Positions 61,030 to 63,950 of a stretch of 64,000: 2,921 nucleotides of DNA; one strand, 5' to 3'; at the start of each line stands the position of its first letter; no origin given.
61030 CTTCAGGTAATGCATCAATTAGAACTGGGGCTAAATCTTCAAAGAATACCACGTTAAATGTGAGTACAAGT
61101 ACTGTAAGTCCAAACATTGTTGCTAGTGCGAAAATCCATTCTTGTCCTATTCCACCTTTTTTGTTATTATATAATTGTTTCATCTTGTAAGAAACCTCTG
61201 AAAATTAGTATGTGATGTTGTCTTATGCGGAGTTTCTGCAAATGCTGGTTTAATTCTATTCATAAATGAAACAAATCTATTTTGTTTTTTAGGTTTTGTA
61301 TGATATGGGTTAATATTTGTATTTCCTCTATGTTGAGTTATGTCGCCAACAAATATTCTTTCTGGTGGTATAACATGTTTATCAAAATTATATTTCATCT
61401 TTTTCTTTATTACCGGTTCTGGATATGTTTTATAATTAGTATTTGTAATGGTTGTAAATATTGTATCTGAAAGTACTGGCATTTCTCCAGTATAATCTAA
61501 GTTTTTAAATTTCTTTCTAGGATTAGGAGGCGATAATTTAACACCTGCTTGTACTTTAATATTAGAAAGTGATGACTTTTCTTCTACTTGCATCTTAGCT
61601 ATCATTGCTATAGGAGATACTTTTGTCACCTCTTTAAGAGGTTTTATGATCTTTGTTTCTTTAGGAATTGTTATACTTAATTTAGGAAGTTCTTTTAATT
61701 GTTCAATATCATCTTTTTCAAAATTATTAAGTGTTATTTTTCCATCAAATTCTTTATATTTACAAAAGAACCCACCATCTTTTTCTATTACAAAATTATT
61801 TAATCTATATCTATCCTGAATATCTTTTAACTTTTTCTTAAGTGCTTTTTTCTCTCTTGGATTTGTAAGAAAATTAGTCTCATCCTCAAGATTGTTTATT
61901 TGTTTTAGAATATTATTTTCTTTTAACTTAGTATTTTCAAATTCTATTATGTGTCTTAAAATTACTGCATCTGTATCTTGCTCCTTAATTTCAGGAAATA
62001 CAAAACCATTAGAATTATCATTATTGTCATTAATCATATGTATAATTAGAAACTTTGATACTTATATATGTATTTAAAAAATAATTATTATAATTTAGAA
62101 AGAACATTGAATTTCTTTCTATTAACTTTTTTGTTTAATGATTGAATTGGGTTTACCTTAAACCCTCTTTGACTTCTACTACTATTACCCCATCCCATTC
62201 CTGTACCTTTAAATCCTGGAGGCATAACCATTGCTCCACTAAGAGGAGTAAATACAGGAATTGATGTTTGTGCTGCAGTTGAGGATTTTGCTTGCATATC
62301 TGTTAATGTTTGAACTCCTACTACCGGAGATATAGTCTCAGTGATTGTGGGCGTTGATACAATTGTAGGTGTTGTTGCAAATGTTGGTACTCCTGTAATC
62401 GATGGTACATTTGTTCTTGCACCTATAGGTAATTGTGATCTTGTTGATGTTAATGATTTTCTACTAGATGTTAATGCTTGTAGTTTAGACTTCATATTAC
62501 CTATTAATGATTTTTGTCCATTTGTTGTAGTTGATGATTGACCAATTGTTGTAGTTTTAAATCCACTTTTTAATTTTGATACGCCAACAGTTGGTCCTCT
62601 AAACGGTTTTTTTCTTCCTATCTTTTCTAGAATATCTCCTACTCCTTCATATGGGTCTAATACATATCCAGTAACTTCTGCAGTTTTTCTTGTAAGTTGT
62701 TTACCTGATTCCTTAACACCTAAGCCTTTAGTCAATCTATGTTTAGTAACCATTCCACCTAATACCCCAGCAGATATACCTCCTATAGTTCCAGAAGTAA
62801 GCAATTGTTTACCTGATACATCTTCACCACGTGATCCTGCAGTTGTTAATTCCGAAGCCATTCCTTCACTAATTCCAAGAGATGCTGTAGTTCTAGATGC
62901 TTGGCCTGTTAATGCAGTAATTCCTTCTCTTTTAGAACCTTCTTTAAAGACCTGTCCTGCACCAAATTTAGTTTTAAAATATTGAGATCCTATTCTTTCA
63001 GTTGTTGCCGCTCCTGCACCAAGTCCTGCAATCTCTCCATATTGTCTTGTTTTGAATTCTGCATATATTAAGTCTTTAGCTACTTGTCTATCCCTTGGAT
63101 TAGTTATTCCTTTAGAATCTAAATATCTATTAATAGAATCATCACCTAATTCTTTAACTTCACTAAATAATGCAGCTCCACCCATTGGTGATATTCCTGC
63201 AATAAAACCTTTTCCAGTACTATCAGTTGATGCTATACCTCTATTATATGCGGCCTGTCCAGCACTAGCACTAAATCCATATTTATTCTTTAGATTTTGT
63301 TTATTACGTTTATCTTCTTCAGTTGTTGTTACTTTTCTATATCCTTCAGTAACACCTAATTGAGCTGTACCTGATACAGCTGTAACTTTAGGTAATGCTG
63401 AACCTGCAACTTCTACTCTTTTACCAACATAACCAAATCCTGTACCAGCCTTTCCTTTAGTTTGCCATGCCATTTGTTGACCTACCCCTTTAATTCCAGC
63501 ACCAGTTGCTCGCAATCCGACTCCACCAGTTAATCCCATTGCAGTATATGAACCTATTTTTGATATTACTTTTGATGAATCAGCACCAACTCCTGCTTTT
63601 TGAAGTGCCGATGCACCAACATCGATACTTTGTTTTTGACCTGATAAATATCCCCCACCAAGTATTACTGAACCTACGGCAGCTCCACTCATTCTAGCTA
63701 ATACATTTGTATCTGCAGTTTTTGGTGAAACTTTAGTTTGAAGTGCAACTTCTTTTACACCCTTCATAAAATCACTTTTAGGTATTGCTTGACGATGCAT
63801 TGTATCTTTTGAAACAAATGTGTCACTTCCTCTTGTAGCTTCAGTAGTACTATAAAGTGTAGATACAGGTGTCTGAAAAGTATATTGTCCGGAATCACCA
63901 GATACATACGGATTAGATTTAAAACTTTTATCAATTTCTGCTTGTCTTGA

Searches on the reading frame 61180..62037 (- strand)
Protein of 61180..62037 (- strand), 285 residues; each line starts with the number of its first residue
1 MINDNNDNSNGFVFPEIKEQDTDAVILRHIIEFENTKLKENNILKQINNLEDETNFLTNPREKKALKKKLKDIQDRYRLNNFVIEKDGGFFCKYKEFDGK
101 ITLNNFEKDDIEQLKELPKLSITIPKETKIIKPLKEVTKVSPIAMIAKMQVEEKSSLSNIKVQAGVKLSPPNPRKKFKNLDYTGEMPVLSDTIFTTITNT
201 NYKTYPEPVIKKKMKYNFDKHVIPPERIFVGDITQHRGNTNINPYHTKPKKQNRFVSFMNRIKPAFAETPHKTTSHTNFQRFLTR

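Call 8: search_protein_families(library=pfam, proteins=[window:61180-62037:-], max_evalue=0.01)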
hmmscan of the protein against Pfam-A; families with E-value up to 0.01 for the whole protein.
window:61180-62037:- (285 aa): 0 families

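Call 9: search_protein_families(library=phrogs, proteins=[window:61180-62037:-], max_evalue=0.01)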
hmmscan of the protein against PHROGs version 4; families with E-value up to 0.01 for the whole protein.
window:61180-62037:- (285 aa): 0 families

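Call 63: search_protein_families(library=ncbifam, proteins=[window:61180-62037:-], max_evalue=0.1)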
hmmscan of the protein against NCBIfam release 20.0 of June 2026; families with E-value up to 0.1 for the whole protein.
window:61180-62037:- (285 aa): 1 family
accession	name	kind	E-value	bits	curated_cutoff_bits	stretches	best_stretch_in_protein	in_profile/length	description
TIGR01309.1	uL30_arch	equivalog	0.034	14.3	150.05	1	132-179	80-125/151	50S ribosomal protein L30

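Call 107: find_encoding_contigs(protein=window:61180-62037:-, flank=10000, max_places=1)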
Protein window:61180-62037:- (285 aa): 3 contigs read that carry it; 1 place shown.
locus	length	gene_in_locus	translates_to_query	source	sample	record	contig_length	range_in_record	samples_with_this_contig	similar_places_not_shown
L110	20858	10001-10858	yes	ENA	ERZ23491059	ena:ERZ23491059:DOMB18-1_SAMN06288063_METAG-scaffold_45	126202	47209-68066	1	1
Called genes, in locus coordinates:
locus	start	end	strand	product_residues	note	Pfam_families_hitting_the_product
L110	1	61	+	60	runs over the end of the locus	-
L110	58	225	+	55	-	-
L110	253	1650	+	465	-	PF14890:Intein_splicing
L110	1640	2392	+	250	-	PF14890:Intein_splicing (weak)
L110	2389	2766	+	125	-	-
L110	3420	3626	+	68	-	-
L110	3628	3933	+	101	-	-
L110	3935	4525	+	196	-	-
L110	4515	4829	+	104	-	-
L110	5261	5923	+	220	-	-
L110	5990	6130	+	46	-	-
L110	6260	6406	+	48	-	-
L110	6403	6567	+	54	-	-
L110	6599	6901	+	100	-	PF18902:DUF5658 (weak)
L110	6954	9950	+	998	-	-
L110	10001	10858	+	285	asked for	-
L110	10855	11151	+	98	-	-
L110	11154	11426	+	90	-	-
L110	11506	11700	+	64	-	-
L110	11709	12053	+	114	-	-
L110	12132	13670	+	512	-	-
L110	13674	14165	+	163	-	-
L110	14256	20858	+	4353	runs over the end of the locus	PF13385:Laminin_G_3, PF00354:Pentaxin (faint), PF02210:Laminin_G_2 (faint), PF13385:Laminin_G_3, PF00054:Laminin_G_1 (faint), PF13385:Laminin_G_3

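Call 109: search_protein_families(library=pfam, proteins=[L110:6599-6901:+, L110:6954-9950:+, L110:253-1650:+, L110:1640-2392:+, L110:5261-5923:+, L110:3935-4525:+, L110:2389-2766:+], max_evalue=0.05)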
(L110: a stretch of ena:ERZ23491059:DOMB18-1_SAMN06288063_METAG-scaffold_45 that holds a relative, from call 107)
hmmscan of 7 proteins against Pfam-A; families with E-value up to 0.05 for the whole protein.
L110:6599-6901:+ (100 aa): 1 family
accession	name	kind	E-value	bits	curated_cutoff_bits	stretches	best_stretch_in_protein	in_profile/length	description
PF18902.5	DUF5658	-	5.3e-06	27.6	25.2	1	10-94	1-82/82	Domain of unknown function (DUF5658)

L110:6954-9950:+ (998 aa): 0 families

L110:253-1650:+ (465 aa): 2 families
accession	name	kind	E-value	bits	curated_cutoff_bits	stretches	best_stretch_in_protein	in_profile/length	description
PF14890.11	Intein_splicing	-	8.9e-12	45.5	35.8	1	154-322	10-96/155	Intein splicing domain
PF18987.5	DUF5720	-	0.0037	17.6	27.8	1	204-240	52-88/100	Family of unknown function (DUF5720)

L110:1640-2392:+ (250 aa): 1 family
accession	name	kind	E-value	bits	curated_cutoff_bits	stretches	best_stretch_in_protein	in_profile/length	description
PF14890.11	Intein_splicing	-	6.9e-07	29.6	35.8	1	2-38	120-155/155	Intein splicing domain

L110:5261-5923:+ (220 aa): 0 families

L110:3935-4525:+ (196 aa): 0 families

L110:2389-2766:+ (125 aa): 0 families

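Call 119: search_protein_families(library=phrogs, proteins=[L110:253-1650:+, L110:1640-2392:+, L110:6954-9950:+, L110:5261-5923:+, L110:3935-4525:+, L110:2389-2766:+, L110:6599-6901:+], max_evalue=0.01)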
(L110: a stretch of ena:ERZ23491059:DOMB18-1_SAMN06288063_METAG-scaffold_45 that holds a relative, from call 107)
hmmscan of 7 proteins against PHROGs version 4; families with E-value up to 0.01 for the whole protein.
L110:253-1650:+ (465 aa): 5 families
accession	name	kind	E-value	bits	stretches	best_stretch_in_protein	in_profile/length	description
phrog_28061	-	unknown function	4.2e-10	41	1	412-463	6-57/62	-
phrog_1035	-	DNA, RNA and nucleotide metabolism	2e-06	28.9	1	240-462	16-213/271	endonuclease VII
phrog_17415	-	head and packaging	1.3e-05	24.5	1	122-239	175-289/940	terminase large subunit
phrog_1333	-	unknown function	0.00016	22.8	1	224-274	90-140/166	-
phrog_171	-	DNA, RNA and nucleotide metabolism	0.0052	17.5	1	231-294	35-94/452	NinG/ Rap DNA junction specific endonuclease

L110:1640-2392:+ (250 aa): 1 family
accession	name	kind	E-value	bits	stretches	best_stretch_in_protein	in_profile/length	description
phrog_28563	-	unknown function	3e-05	25.2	1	4-60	37-92/98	-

L110:6954-9950:+ (998 aa): 0 families

L110:5261-5923:+ (220 aa): 3 families
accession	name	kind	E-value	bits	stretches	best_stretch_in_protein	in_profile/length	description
phrog_28061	-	unknown function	4.5e-08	34.5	1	168-215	6-55/62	-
phrog_7091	-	DNA, RNA and nucleotide metabolism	1.1e-05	26.8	1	11-79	38-106/132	HNH endonuclease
phrog_1035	-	DNA, RNA and nucleotide metabolism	3.8e-05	24.7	0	4-216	6-213/271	endonuclease VII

L110:3935-4525:+ (196 aa): 0 families

L110:2389-2766:+ (125 aa): 0 families

L110:6599-6901:+ (100 aa): 0 families

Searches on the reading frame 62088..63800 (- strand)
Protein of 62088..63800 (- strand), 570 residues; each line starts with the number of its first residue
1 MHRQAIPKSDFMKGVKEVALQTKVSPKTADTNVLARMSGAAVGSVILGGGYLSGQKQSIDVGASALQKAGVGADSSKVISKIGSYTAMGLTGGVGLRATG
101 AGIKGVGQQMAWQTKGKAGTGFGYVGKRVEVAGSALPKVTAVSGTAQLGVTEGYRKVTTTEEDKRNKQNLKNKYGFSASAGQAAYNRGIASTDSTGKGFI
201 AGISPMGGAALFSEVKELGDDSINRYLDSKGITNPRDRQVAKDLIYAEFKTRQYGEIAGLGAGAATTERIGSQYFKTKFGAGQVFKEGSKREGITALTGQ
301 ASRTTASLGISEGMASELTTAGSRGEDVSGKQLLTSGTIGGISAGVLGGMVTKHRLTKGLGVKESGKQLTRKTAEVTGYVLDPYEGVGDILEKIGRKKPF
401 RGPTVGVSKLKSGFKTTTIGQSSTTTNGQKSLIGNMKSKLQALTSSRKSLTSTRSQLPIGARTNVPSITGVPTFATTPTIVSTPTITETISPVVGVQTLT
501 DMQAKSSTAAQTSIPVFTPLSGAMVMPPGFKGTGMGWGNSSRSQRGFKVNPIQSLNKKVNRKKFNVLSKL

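Call 8: search_protein_families(library=pfam, proteins=[window:62088-63800:-], max_evalue=0.01)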
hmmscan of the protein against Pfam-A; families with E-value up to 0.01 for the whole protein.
window:62088-63800:- (570 aa): 0 families

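Call 9: search_protein_families(library=phrogs, proteins=[window:62088-63800:-], max_evalue=0.01)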
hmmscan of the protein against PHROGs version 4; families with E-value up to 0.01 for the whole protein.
window:62088-63800:- (570 aa): 0 families

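Call 63: search_protein_families(library=ncbifam, proteins=[window:62088-63800:-], max_evalue=0.1)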
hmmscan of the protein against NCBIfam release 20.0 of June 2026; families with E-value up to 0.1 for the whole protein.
window:62088-63800:- (570 aa): 0 families

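Call 67: search_solved_structures(query=window:62088-63800:-, max_evalue=1)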
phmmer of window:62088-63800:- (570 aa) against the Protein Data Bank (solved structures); distinct sequences matched with E-value up to 1: 0.

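Call 105: find_encoding_contigs(protein=window:62088-63800:-, flank=10000, max_places=2)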
Protein window:62088-63800:- (570 aa): no gene with exactly this product is on record in the collection.
